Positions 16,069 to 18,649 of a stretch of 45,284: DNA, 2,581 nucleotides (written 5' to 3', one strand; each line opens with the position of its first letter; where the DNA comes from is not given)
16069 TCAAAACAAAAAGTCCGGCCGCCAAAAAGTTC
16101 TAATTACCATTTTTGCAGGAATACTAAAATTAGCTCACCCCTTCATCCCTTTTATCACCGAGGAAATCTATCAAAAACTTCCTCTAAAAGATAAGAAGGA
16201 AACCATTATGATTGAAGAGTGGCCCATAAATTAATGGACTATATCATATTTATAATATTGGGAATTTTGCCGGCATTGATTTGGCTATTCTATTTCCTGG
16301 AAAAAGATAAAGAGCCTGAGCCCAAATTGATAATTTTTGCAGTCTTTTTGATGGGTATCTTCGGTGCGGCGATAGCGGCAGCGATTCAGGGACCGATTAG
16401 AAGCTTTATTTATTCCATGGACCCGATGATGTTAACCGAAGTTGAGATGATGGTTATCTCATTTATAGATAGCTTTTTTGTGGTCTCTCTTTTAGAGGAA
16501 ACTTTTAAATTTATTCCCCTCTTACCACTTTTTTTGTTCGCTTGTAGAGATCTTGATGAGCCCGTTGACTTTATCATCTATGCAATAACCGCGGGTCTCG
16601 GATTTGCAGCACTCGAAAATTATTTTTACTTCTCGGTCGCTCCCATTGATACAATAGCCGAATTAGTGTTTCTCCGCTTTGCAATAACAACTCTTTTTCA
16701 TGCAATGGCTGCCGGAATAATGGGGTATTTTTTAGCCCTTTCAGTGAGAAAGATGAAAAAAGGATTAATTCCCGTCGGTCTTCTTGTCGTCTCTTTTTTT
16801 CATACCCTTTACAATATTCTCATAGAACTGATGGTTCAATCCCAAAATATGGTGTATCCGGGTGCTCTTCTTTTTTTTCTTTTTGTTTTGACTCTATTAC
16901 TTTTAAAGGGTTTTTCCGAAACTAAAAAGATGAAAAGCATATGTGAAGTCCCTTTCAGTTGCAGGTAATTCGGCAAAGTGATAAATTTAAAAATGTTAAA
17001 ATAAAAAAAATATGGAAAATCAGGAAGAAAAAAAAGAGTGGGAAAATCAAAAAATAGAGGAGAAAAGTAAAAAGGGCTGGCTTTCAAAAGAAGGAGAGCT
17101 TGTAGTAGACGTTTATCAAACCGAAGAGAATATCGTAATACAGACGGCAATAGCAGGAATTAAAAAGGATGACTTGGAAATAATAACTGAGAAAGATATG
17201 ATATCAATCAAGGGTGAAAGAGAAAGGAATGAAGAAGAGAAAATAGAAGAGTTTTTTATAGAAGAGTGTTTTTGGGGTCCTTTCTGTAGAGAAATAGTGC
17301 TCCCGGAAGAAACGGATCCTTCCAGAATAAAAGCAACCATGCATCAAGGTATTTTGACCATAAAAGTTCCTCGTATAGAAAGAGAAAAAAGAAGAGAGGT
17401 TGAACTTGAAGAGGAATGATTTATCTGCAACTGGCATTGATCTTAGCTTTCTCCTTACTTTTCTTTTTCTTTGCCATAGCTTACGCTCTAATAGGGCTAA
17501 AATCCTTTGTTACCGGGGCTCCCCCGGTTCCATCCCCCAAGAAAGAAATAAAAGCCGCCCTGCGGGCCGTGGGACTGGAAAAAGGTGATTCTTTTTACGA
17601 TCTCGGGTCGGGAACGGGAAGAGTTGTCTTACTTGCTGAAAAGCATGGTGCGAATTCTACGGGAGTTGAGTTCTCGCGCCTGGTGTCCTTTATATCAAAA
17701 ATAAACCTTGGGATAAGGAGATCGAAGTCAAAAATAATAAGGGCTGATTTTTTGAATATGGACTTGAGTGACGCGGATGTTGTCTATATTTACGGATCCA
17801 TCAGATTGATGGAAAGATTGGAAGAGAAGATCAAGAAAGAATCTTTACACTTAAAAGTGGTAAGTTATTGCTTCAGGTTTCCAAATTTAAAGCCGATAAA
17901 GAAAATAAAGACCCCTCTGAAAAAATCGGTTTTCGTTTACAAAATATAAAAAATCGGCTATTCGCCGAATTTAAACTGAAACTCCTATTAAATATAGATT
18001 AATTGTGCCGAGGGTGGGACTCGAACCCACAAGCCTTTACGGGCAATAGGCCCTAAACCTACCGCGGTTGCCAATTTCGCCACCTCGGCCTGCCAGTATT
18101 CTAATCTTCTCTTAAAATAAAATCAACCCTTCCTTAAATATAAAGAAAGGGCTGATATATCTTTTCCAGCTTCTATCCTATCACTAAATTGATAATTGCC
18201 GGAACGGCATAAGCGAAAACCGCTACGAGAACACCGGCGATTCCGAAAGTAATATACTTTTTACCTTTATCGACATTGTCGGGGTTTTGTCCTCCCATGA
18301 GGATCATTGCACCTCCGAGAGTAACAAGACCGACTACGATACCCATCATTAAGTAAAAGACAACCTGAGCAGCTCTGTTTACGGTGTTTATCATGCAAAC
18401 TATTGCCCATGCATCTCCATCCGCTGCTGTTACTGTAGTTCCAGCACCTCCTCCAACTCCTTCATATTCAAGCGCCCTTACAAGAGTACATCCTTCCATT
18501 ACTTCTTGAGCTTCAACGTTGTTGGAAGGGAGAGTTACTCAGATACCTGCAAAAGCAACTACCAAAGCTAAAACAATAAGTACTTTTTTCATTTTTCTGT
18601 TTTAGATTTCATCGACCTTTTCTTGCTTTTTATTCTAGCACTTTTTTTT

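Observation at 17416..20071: Three tandem VirB2/TrbC-like (conjugative-pilin-like) small membrane proteins bracketed by two SAM methyltransferases and co-oriented with gyrA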

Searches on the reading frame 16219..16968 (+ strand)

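Call 13: search_protein_families(library=pfam, proteins=[window:16219-16968:+], max_evalue=0.01)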
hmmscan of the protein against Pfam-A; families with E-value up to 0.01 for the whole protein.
window:16219-16968:+ (249 aa): 1 family
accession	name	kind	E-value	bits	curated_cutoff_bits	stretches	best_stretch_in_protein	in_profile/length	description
PF13367.11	PrsW-protease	-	1.8e-27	96.6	23.5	1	34-223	1-192/196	PrsW family intramembrane metalloprotease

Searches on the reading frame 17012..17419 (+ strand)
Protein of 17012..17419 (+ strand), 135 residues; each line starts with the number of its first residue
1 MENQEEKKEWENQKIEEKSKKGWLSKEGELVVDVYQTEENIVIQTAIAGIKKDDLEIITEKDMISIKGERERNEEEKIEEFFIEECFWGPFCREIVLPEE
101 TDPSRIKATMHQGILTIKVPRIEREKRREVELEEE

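Call 12: search_protein_families(library=pfam, proteins=[window:17012-17419:+], max_evalue=0.01)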
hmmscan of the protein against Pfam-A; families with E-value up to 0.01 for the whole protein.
window:17012-17419:+ (135 aa): 3 families
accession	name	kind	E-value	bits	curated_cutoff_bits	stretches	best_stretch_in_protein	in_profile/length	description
PF00011.27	HSP20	-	8.5e-22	77.6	20.8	1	34-130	2-99/102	Hsp20/alpha crystallin family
PF17886.7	ArsA_HSP20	-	0.0034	17.4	22.5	0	40-118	3-62/63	HSP20-like domain found in ArsA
PF07832.17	Bse634I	-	0.0047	16.8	27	1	31-80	107-156/281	Cfr10I/Bse634I restriction endonuclease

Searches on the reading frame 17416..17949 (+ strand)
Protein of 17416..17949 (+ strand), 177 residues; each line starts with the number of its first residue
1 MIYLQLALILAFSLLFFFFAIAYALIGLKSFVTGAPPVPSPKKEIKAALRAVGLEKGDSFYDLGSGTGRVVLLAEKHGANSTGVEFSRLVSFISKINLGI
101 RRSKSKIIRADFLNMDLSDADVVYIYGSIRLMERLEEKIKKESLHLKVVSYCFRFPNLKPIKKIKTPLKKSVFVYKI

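Call 4: search_protein_families(library=pfam, proteins=[window:17416-17949:+], max_evalue=1)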
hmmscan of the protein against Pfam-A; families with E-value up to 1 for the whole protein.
window:17416-17949:+ (177 aa): 9 families
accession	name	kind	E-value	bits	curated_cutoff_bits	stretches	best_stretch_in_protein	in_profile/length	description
PF08123.19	DOT1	-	2.8e-06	27.5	23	1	46-118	32-106/205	Histone methylation protein DOT1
PF08241.18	Methyltransf_11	-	0.00017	22.6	21.2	1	62-138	2-79/95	Methyltransferase domain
PF13649.12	Methyltransf_25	-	0.0011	20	27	1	62-133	3-78/97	Methyltransferase domain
PF08242.18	Methyltransf_12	-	0.013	16.6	30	1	62-141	2-87/98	Methyltransferase domain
PF13847.12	Methyltransf_31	-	0.027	14.6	27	1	55-129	2-84/145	Methyltransferase domain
PF13489.12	Methyltransf_23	-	0.034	14.3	27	1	53-103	18-61/164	Methyltransferase domain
PF02353.26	CMAS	-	0.035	13.8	27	1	44-88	50-95/273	Mycolic acid cyclopropane synthetase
PF04654.17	DUF599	-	0.098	12.5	27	1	6-64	111-171/211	Protein of unknown function, DUF599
PF07942.18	CARME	-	0.2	11.4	27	1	64-107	65-108/268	Carnosine N-methyltransferase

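Call 69: search_protein_families(library=ncbifam, proteins=[window:17416-17949:+], max_evalue=0.01)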
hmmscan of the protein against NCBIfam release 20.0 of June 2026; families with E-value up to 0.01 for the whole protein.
window:17416-17949:+ (177 aa): 6 families
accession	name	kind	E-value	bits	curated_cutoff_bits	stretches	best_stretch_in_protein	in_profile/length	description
NF041081.1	prot_lys_mtase_Arch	equivalog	5.6e-11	42.7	200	1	54-166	7-124/142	protein-lysine N-methyltransferase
TIGR02469.1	CbiT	equivalog_domain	4.9e-06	26.8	78.3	1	42-141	4-110/124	precorrin-6Y C5,15-methyltransferase (decarboxylating) subunit CbiT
NF043040.1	corrin_prot_MT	hypoth_equivalog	0.0022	17.5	180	1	46-88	31-73/216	corrinoid protein-associated methyltransferase CpaM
NF000499.2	Erm23S_rRNA_broad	equivalog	0.0026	17.2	212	1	42-129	9-94/244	23S ribosomal RNA methyltransferase Erm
NF045667.1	MTase_DVU1556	equivalog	0.003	17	155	1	46-89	12-56/213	DVU_1556 family methyltransferase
NF001556.0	PRK00377.1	equivalog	0.004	17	238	1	37-73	20-57/198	cobalt-precorrin-6Y C(15)-methyltransferase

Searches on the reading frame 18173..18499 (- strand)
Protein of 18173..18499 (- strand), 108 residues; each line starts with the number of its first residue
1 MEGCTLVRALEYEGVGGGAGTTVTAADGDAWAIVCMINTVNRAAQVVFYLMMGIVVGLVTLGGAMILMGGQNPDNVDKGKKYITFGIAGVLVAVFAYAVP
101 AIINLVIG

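Call 4: search_protein_families(library=pfam, proteins=[window:18173-18499:-], max_evalue=1)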
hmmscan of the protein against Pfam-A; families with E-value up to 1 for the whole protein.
window:18173-18499:- (108 aa): 1 family
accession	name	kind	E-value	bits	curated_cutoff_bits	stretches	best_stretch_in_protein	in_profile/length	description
PF18895.5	T4SS_pilin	-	0.0045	17.5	26.6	1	39-96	4-64/71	Type IV secretion system pilin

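Call 40: find_related_loci(query=A1, collection=genome_contigs, flank=6000)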
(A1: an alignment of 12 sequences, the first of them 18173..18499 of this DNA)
Query A1 (108 aa) in genome_contigs; peptide patterns used: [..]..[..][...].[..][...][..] (x = any residue, [..] = any of these).
183 stretches matched a pattern; 13 encode a relative of the query (tblastn E <= 1e-3); 13 distinct loci.
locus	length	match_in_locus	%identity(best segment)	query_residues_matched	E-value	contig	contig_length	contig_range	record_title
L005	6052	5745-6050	60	1-104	2e-37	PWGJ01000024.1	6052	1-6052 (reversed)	MAG: Candidatus Nealsonbacteria bacterium isolate T1Sed10_186 T1-Sed10-C16915, whole genome shotgun sequence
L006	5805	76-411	51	1-108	1e-32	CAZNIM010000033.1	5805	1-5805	MAG TPA_asm: uncultured Candidatus Saccharibacteria bacterium isolate binchicken_co32_400 genome assembly, contig: NODE_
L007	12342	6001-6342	45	1-108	2e-27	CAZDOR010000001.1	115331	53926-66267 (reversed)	MAG TPA_asm: uncultured Candidatus Saccharibacteria bacterium isolate binchicken_co32_343 genome assembly, contig: NODE_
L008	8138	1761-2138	49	1-106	1e-23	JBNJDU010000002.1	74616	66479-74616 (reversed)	MAG: Patescibacteria group bacterium isolate Y23_30dBSe4.bin.19 NODE_92_length_74616_cov_7.939141, whole genome shotgun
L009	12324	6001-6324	43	2-108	6e-22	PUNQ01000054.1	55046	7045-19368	MAG: Candidatus Nealsonbacteria bacterium isolate B1Sed10_182 B1-Sed10-C293, whole genome shotgun sequence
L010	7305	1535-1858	38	2-108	6e-19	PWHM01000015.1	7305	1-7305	MAG: Candidatus Nealsonbacteria bacterium isolate T1Sed10_127 T1-Sed10-C12832, whole genome shotgun sequence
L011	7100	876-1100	33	33-107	6e-11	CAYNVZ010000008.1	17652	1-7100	MAG TPA_asm: uncultured Candidatus Saccharibacteria bacterium isolate binchicken_co256_230 genome assembly, contig: NODE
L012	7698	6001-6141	45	53-99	5e-9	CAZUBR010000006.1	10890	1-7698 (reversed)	MAG TPA_asm: uncultured Candidatus Saccharibacteria bacterium isolate SRP098346_co1_268 genome assembly, contig: NODE_75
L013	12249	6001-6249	29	20-108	5e-8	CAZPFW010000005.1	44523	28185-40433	MAG TPA_asm: uncultured Candidatus Saccharibacteria bacterium isolate binchicken_co39_267 genome assembly, contig: NODE_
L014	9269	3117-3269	45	58-108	3e-7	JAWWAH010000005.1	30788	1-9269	MAG: Candidatus Spechtbacterales bacterium isolate HN14.bin.51 k141_285581_length_30788_cov_11.8242, whole genome shotgu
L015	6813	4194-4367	29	46-103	3e-6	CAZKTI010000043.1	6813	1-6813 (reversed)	MAG TPA_asm: uncultured Gammaproteobacteria bacterium isolate binchicken_co48_475 genome assembly, contig: NODE_18582_le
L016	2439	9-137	37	63-108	8e-6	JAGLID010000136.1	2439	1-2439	MAG: Candidatus Paceibacterota bacterium isolate RS_2_29 ROV157_2.bin.29.fa_136, whole genome shotgun sequence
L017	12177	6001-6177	32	45-103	3e-5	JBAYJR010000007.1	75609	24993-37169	MAG: Candidatus Buchananbacteria bacterium isolate SO_2016_GW1_60 scaffold00759_OW334_2016, whole genome shotgun sequenc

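Call 43: search_solved_structures(query=A1, max_evalue=10, show_alignments=2)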
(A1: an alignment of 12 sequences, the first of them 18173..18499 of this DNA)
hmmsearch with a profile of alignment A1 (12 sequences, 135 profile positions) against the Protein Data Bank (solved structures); distinct sequences matched with E-value up to 10: 0.
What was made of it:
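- On Pfam PF04956 TrbC/VirB2 pilin: A PDB profile search returned 0 hits (call 43).
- Tried and rejected: Zero hits (call 43).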
